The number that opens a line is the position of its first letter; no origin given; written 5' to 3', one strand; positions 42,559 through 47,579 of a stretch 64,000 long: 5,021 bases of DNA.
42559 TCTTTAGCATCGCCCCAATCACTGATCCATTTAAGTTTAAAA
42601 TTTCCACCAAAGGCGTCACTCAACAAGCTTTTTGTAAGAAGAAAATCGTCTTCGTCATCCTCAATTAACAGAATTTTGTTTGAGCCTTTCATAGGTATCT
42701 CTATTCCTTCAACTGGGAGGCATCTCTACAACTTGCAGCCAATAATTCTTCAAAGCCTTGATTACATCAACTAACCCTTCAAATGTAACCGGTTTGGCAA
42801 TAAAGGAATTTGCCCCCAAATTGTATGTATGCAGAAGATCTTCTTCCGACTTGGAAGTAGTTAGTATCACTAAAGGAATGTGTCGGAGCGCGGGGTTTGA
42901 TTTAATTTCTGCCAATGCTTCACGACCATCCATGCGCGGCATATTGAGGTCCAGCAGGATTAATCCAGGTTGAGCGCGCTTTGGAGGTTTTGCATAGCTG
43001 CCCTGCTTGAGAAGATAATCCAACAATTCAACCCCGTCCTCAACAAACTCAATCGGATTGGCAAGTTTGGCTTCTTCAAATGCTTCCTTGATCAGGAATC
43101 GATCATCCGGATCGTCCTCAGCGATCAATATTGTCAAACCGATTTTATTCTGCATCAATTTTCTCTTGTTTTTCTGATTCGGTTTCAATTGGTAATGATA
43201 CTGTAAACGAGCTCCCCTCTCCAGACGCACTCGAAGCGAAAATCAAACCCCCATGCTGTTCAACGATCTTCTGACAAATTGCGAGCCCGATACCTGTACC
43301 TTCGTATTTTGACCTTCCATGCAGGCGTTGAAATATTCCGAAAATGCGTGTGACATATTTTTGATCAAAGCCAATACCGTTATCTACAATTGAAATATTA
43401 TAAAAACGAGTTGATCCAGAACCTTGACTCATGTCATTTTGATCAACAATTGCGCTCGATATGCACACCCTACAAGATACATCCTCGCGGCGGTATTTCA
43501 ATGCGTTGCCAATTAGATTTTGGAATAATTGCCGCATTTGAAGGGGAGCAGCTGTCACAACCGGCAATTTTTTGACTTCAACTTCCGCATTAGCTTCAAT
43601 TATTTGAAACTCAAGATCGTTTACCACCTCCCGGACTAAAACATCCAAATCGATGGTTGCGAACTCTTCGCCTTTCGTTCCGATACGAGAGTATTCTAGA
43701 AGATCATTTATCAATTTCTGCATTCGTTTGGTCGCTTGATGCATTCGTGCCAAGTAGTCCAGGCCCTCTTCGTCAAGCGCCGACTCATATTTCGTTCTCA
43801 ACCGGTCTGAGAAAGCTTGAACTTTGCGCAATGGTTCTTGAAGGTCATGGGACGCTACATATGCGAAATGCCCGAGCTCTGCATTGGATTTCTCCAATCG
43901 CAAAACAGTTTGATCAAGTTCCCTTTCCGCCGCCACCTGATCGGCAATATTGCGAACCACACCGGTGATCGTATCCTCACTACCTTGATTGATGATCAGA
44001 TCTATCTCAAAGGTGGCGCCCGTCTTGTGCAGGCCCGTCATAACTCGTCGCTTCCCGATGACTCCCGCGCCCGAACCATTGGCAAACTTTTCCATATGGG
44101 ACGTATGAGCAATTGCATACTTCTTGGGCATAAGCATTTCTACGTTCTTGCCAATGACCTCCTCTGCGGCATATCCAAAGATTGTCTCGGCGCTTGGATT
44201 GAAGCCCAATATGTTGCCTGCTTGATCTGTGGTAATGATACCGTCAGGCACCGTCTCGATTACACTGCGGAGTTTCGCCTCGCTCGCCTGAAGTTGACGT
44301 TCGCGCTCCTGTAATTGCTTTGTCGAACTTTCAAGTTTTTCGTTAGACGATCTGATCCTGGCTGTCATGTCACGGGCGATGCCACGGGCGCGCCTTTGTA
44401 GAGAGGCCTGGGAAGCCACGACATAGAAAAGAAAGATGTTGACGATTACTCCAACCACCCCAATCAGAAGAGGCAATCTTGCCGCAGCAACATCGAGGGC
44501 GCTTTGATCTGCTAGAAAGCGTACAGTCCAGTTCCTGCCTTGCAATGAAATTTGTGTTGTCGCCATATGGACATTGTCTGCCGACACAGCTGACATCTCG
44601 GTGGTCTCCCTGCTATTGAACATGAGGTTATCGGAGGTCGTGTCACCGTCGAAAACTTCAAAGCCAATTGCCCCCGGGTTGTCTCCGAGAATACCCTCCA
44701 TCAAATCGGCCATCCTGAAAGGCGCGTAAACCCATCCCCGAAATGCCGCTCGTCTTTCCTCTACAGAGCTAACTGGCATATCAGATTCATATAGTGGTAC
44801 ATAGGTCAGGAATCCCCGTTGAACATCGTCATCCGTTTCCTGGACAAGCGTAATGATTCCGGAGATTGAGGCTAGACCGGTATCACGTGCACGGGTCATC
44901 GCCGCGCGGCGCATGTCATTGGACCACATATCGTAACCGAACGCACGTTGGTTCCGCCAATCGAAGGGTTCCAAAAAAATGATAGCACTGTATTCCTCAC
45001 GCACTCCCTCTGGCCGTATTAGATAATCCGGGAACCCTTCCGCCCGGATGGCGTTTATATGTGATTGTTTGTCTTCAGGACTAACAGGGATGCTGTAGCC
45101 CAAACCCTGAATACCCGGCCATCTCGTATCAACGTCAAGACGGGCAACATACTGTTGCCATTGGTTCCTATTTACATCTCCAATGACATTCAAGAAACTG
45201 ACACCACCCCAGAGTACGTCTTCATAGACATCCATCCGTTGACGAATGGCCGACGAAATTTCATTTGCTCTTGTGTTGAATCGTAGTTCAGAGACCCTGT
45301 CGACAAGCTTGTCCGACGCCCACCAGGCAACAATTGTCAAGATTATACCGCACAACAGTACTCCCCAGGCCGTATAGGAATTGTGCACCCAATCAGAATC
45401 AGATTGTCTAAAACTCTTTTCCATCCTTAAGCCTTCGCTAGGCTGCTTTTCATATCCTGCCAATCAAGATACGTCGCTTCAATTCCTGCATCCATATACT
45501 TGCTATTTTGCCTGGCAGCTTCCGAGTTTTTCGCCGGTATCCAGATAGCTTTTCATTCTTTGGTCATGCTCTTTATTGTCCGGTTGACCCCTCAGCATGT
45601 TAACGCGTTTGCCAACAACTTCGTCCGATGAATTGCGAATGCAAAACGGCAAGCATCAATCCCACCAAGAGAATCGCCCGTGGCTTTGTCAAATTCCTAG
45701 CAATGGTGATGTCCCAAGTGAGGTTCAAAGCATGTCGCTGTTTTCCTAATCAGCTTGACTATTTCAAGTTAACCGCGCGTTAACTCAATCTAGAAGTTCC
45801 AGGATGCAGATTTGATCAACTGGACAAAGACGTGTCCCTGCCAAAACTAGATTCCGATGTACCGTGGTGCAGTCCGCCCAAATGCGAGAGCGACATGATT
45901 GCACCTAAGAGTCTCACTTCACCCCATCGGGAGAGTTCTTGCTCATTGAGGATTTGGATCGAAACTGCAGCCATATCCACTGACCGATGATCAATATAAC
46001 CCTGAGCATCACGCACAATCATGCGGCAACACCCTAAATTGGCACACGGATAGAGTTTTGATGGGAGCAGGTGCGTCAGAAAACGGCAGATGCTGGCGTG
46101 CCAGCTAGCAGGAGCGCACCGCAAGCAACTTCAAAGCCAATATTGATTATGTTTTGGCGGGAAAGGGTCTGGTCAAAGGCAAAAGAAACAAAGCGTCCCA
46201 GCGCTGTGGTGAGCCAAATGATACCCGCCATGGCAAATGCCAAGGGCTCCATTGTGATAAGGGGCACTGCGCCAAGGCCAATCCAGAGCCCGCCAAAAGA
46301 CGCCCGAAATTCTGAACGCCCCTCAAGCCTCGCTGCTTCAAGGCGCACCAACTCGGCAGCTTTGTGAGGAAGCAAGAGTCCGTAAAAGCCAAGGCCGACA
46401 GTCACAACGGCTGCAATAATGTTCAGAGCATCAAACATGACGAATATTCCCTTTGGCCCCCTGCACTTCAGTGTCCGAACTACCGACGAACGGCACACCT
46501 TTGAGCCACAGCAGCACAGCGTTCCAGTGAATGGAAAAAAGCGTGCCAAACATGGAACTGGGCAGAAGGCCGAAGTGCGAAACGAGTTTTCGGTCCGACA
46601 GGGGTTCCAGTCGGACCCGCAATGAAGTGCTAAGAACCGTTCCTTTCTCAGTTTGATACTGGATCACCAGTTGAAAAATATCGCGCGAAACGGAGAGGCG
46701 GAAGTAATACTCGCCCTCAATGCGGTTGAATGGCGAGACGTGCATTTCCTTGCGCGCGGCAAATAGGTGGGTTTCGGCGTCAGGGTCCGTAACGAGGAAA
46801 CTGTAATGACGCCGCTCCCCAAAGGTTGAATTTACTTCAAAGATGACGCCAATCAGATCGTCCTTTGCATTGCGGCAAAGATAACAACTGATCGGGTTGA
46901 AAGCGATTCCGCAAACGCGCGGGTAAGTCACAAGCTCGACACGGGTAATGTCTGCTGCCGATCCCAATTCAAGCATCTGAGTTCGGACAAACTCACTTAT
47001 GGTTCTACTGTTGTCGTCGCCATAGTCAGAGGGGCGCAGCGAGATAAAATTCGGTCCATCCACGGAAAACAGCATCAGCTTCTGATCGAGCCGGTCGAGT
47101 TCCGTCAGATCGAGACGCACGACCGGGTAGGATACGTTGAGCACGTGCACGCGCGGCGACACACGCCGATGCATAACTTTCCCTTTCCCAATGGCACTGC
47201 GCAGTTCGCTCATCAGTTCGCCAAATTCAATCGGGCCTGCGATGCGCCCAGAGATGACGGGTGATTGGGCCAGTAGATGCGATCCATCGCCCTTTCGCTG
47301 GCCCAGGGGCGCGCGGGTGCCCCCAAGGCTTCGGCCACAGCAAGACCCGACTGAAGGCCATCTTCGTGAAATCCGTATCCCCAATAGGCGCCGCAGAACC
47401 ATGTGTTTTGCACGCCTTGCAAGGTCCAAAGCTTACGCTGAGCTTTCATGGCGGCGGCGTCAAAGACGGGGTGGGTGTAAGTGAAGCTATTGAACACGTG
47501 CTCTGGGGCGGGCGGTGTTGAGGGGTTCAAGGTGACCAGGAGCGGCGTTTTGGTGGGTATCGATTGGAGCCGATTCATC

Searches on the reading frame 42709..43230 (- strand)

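Call 29: search_protein_families(library=pfam, proteins=[window:42709-43230:-], max_evalue=0.01)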
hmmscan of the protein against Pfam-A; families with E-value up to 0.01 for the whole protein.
window:42709-43230:- (173 aa): 1 family
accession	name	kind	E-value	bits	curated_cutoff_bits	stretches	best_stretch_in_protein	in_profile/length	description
PF00072.30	Response_reg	-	5.9e-21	75.2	30.2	1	34-157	1-110/111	Response regulator receiver domain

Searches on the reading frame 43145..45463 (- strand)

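Call 71: search_protein_families(library=pfam, proteins=[window:43145-45463:-], max_evalue=0.001)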
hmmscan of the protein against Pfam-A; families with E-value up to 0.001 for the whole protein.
window:43145-45463:- (772 aa): 7 families
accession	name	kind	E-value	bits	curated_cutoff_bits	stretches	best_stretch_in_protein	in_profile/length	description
PF03924.19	CHASE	-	5.8e-67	225.6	25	1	96-282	2-189/189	CHASE domain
PF02518.31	HATPase_c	-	1.3e-21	77.5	26.4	1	640-760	3-110/111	Histidine kinase-, DNA gyrase B-, and HSP90-like ATPase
PF00989.32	PAS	-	1.3e-13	51.4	22.6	1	397-487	2-89/113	PAS fold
PF00512.31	HisKA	-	1.4e-12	47.9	26.9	1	531-595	3-64/66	His Kinase A (phospho-acceptor) domain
PF13188.13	PAS_8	-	3.2e-08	33.6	21.8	1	396-441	1-47/65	PAS domain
PF13426.13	PAS_9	-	3.7e-08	34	27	1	406-486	1-76/103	PAS domain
PF08448.16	PAS_4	-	1.3e-05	25.8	23.1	1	403-463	2-62/110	PAS fold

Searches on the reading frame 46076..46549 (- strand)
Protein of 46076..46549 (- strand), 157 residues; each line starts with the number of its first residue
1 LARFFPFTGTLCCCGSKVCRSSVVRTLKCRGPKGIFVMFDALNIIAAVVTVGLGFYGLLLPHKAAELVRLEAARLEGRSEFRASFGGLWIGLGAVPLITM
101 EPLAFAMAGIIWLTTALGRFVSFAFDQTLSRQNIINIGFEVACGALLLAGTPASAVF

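Call 29: search_protein_families(library=pfam, proteins=[window:46076-46549:-], max_evalue=0.01)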
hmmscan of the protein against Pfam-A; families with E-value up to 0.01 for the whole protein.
window:46076-46549:- (157 aa): 1 family
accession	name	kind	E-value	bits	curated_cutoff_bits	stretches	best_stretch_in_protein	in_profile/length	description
PF14248.12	DUF4345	-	5.6e-11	42.9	26.5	1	42-149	5-117/119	Domain of unknown function (DUF4345)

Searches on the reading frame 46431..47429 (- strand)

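Call 71: search_protein_families(library=pfam, proteins=[window:46431-47429:-], max_evalue=0.001)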
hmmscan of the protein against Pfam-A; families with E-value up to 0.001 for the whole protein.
window:46431-47429:- (332 aa): 1 family
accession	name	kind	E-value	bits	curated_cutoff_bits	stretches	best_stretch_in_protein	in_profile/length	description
PF07103.16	DUF1365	-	1.4e-57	195.5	25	1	81-317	2-232/235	Protein of unknown function (DUF1365)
